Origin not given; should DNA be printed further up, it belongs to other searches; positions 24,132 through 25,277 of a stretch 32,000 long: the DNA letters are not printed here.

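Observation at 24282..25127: Riboswitch-controlled orphan two-TM protein next to RM and MNT/HEPN genes: a candidate second-messenger-gated membrane effector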

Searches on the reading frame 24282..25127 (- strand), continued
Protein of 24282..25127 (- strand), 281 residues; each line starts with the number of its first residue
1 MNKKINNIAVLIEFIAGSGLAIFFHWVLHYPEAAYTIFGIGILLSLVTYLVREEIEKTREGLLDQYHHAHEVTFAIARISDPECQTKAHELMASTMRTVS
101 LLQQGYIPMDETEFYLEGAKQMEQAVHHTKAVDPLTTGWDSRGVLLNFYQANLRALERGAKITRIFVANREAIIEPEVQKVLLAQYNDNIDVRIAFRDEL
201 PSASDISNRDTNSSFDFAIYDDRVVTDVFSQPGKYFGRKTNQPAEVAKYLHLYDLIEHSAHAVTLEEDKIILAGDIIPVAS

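Call 70: search_solved_structures(query=A3, max_evalue=10, show_alignments=4)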
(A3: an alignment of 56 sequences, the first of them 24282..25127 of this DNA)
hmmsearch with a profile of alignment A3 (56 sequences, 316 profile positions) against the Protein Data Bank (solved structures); distinct sequences matched with E-value up to 10: 21.
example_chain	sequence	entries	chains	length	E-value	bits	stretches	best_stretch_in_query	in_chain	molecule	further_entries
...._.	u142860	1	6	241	0.00097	21.7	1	55-106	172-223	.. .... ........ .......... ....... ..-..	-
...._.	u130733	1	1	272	0.0022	20.5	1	70-107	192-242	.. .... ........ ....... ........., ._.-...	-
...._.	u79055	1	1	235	0.0087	18.5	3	55-106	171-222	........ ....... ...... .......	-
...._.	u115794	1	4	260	0.059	15.8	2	58-128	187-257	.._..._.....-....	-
7rmx_A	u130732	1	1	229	0.065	15.7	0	55-98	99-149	Tunable symmetric protein, D_3_212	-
3vop_A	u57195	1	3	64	0.15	14.5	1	218-265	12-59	Protein A27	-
3wdh_A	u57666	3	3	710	0.21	14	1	67-148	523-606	Type I pullulanase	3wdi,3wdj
4zry_B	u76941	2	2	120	0.25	13.7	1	55-105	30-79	Keratin, type II cytoskeletal 1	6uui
5m31_A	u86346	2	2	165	0.44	12.9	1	151-180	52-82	Appr-1-p processing domain protein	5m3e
7k58_N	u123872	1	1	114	0.46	12.9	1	180-207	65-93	Dynein light chain tctex-type 1 protein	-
7k5b_N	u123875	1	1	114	0.49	12.8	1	180-207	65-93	Dynein light chain tctex-type 1 protein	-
6zyw_O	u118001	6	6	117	0.59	12.5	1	180-207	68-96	Dynein light chain tctex-type 1 protein | Dynein light chain Tctex_b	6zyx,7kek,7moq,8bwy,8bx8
9lkx_K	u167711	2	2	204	0.64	12.4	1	203-259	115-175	Mitochondrial cardiolipin hydrolase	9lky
6u8y_D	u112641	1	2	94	0.75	12.2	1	8-57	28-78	DUF4040 domain-containing protein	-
8yq6_E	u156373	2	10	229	1.1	11.7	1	10-70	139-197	de novo designed ion channel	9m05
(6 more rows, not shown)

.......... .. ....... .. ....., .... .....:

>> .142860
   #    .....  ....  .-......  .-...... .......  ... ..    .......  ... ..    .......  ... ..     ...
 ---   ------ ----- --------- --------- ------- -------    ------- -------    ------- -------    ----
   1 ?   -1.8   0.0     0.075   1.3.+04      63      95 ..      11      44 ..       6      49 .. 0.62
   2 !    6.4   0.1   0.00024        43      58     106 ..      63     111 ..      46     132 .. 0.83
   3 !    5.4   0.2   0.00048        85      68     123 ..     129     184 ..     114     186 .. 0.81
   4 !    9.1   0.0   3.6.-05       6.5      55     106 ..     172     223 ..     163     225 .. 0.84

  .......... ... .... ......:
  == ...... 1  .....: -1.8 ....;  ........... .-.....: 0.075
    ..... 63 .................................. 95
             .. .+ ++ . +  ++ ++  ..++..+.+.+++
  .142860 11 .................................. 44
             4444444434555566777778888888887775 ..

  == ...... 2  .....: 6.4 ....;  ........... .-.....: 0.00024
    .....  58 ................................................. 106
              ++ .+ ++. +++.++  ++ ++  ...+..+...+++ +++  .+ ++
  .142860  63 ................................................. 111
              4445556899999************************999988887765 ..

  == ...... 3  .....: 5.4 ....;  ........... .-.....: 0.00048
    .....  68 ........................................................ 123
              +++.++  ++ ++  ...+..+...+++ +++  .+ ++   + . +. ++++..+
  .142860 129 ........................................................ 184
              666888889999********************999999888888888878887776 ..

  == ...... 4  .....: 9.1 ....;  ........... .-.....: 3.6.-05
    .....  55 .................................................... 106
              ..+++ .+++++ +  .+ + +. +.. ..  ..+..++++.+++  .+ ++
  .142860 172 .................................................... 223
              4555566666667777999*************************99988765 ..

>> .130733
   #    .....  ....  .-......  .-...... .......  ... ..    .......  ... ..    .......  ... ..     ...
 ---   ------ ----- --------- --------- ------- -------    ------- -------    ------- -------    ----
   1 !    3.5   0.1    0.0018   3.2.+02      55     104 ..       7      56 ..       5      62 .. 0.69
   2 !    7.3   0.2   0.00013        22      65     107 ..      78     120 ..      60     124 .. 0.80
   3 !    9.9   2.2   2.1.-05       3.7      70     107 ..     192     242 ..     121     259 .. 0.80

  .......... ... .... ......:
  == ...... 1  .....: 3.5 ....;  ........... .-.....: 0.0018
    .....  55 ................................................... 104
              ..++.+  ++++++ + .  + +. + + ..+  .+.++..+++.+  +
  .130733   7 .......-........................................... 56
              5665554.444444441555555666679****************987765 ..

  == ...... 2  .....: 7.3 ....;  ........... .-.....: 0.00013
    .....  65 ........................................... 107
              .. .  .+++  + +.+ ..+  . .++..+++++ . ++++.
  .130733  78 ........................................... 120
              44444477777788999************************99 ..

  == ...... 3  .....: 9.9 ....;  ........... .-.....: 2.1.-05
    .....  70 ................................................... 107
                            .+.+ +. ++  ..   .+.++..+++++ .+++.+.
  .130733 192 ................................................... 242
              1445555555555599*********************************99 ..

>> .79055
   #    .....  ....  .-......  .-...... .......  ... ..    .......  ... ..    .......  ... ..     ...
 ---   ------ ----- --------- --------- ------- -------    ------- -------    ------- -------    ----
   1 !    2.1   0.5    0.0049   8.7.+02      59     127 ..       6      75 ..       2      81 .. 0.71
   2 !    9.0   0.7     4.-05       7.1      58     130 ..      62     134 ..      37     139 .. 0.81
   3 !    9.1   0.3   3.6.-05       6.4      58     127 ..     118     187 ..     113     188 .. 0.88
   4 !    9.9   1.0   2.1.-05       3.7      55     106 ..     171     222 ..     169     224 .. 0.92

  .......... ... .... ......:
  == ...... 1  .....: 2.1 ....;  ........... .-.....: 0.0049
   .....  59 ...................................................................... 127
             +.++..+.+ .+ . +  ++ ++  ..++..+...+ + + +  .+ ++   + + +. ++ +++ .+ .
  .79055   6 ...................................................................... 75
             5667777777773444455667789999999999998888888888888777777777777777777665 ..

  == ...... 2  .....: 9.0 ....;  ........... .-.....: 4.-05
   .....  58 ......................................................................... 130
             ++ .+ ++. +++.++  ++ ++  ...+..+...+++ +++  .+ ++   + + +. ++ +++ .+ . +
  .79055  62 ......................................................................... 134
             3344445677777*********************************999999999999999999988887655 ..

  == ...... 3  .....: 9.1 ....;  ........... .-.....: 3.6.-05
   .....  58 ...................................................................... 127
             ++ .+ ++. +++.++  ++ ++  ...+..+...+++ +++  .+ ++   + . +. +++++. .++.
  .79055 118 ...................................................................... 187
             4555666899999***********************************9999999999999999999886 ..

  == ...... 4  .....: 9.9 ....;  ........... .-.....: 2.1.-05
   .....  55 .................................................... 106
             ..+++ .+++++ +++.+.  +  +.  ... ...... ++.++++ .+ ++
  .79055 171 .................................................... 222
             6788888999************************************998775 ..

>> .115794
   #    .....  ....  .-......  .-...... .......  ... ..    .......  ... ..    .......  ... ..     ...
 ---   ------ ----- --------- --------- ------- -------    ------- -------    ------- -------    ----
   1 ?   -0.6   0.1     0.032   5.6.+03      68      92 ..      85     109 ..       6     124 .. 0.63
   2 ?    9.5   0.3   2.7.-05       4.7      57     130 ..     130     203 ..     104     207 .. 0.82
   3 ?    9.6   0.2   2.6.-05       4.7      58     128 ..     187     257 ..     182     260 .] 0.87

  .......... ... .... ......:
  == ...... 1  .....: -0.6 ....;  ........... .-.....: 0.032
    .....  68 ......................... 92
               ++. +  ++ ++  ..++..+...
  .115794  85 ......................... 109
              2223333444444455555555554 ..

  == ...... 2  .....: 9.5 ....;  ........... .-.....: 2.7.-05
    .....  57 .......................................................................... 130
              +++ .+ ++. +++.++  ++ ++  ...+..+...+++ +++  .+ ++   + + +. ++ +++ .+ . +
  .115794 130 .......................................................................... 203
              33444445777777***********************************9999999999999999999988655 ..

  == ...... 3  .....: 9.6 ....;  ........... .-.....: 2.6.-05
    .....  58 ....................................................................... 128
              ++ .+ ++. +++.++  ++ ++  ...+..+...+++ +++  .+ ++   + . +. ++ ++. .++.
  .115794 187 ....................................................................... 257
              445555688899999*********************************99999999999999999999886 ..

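Call 71: fold_search(model_id=the predicted structure, library=viral)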
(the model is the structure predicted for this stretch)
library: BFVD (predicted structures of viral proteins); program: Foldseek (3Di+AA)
matches with E <= 10: 300; with E <= 0.001: 4
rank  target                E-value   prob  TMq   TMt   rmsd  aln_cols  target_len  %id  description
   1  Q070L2                6.0e-06  1.00  0.40  0.31   5.2       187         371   13  Palmitylated EEV envelope lipase [Nile crocodilepox virus (isolate Crocodylus niloticus/Zimbabwe/Ume/2001)]
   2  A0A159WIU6            6.8e-06  1.00  0.42  0.59   5.5       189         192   12  Major envelope protein (Fragment) [Orf virus]
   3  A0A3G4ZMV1            8.0e-05  1.00  0.32  0.27   5.9       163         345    9  PLD phosphodiesterase domain-containing protein [Terrestrivirus sp.]
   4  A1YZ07                9.4e-04  1.00  0.35  0.57   4.7       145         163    8  Major envelope protein (Fragment) [Rabbit fibroma virus]
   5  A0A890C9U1            2.0e-03  1.00  0.36  0.46   4.9       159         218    7  Major envelope protein (Fragment) [Orf virus]
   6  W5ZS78                1.2e-02  0.99  0.25  0.35   6.0       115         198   16  EEV envelope phospholiphase (Fragment) [Bovine papular stomatitis virus]
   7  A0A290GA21            2.3e-02  0.99  0.25  0.49   3.9       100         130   15  CPXV061 protein [Cowpox virus]
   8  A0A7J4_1              2.6e-02  0.84  0.28  0.08  18.7       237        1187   12  PLD phosphodiesterase domain-containing protein [Microcystis phage LMM01]
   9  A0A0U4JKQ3            4.1e-02  0.92  0.33  0.37   8.3       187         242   11  NucT-like nuclease [Arthrobacter phage Galaxy]
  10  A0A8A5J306            5.2e-02  0.89  0.34  0.35   8.9       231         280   10  (no name in the UniProt tables at hand)
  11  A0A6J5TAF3            8.5e-02  0.60  0.19  0.17   5.7        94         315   14  Uncharacterized protein [uncultured Caudovirales phage]
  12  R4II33                9.1e-02  0.66  0.21  0.22   5.7        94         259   16  (no name in the UniProt tables at hand)
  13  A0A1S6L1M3            1.7e-01  0.28  0.19  0.16   6.5       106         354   17  (no name in the UniProt tables at hand)
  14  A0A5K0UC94            2.2e-01  0.14  0.20  0.12  15.4       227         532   12  Class I SAM-dependent methyltransferase [Yasminevirus sp. GU-2018]
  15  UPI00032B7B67         2.4e-01  0.94  0.23  0.28   8.5       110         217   11  (no name look-up for this kind of identifier)
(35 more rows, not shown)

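Call 78: find_encoding_contigs(protein=P0180, flank=6000, max_places=4)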
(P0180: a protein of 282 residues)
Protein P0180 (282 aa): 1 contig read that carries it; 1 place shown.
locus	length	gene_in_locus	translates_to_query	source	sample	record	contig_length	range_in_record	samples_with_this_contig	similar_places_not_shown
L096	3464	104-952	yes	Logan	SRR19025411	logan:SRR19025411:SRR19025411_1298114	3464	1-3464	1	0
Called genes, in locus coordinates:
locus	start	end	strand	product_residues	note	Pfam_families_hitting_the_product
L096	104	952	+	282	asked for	PF21806:DUF6879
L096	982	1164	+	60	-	-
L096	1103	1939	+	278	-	PF01541:GIY-YIG (weak)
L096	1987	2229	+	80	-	-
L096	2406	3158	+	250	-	-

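Call 79: find_encoding_contigs(protein=P0149, flank=6000, max_places=4)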
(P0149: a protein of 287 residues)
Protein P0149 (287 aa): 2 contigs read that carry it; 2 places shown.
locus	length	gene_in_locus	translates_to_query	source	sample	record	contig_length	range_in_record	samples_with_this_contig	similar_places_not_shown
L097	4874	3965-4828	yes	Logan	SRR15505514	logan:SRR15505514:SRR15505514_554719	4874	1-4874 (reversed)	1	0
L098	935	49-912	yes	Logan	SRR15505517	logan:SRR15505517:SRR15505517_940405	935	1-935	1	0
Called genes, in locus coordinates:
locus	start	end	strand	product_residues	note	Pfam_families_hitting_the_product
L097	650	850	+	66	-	PF10055:DUF2292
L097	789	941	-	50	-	-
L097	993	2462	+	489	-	PF00083:Sugar_tr (faint), PF07690:MFS_1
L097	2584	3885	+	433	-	PF13372:Alginate_exp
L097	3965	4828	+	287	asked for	-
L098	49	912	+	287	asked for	-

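Call 90: search_protein_families(library=pfam, proteins=[L042:7137-8582:+, L094:6944-8314:+, L072:2106-2373:+], max_evalue=0.001)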
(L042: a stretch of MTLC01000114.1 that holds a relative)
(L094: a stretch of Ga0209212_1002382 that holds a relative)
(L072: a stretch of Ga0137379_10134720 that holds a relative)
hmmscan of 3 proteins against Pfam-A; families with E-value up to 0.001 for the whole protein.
L042:7137-8582:+ (481 aa): 4 families
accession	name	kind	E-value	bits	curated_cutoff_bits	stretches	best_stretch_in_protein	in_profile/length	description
PF13442.11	Cytochrome_CBB3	-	1.7e-09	38.3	27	1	237-292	5-65/68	Cytochrome C oxidase, cbb3-type, subunit III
PF14522.11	Cytochrome_C7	-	3.4e-06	27.2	24.8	0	423-478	4-50/67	Cytochrome c7 and related cytochrome c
PF00034.26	Cytochrom_C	-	0.00022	22.9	21.3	0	328-358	3-27/90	Cytochrome c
PF14537.11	Cytochrom_c3_2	-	0.00064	20.6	25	0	410-476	8-64/79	Cytochrome c3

L094:6944-8314:+ (456 aa): 2 families
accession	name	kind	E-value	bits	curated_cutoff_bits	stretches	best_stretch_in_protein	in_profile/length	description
PF00672.30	HAMP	-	4.4e-12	46.6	25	1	213-264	2-53/53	HAMP domain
PF00990.26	GGDEF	-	8.9e-10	39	23.8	1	274-367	5-100/161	Diguanylate cyclase, GGDEF domain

L072:2106-2373:+ (89 aa): 0 families

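Call 92: find_homologous_proteins(query=L076:6001-6843:+, max_evalue=1e-20)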
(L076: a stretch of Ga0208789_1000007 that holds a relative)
Query L076:6001-6843:+ (281 aa): 966 proteins with E <= 1e-20 among 2057 candidates; the best 120 are listed.
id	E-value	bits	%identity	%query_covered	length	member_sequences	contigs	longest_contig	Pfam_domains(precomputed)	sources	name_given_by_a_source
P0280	4.9e-182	621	100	100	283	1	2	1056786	-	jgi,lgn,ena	-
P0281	4.2e-159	546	87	100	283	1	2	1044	-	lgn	-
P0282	5.5e-157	539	85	100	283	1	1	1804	-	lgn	-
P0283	9.5e-155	532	86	100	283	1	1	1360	-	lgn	-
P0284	5.5e-140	483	76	100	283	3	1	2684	-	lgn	-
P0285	2.5e-139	481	77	100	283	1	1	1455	-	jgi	jgi:hypothetical protein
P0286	8.2e-139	480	73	100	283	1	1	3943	-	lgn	-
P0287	9.6e-139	479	75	100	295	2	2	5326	-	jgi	jgi:hypothetical protein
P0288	1.2e-138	479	75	100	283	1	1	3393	-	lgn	-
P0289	2.9e-138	478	73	100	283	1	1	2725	-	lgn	-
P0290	4.2e-138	477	73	100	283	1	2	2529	-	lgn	-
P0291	5.7e-138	477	73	100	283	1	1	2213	-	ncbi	ncbi:MAG: hypothetical protein V1791_01705 [Pseudomonadota bacterium]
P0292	6.4e-138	477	76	99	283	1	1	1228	-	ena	-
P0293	1.4e-137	476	72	100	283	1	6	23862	-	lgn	-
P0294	1.5e-137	475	73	100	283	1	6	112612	-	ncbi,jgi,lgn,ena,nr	ncbi:MAG TPA: hypothetical protein DER40_05395 [Geobacter sp.]|nr:hypothetical protein [Geobacter sp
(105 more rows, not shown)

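Call 93: search_protein_families(library=phrogs, proteins=[window:24282-25127:-, P0144, P0173, P0180, P0196], max_evalue=0.01)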
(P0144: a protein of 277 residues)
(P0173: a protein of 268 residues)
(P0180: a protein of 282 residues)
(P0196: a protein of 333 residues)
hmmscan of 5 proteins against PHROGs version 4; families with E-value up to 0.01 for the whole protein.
window:24282-25127:- (281 aa): 0 families

P0144 (277 aa): 0 families

P0173 (268 aa): 0 families

P0180 (282 aa): 0 families

P0196 (333 aa): 0 families
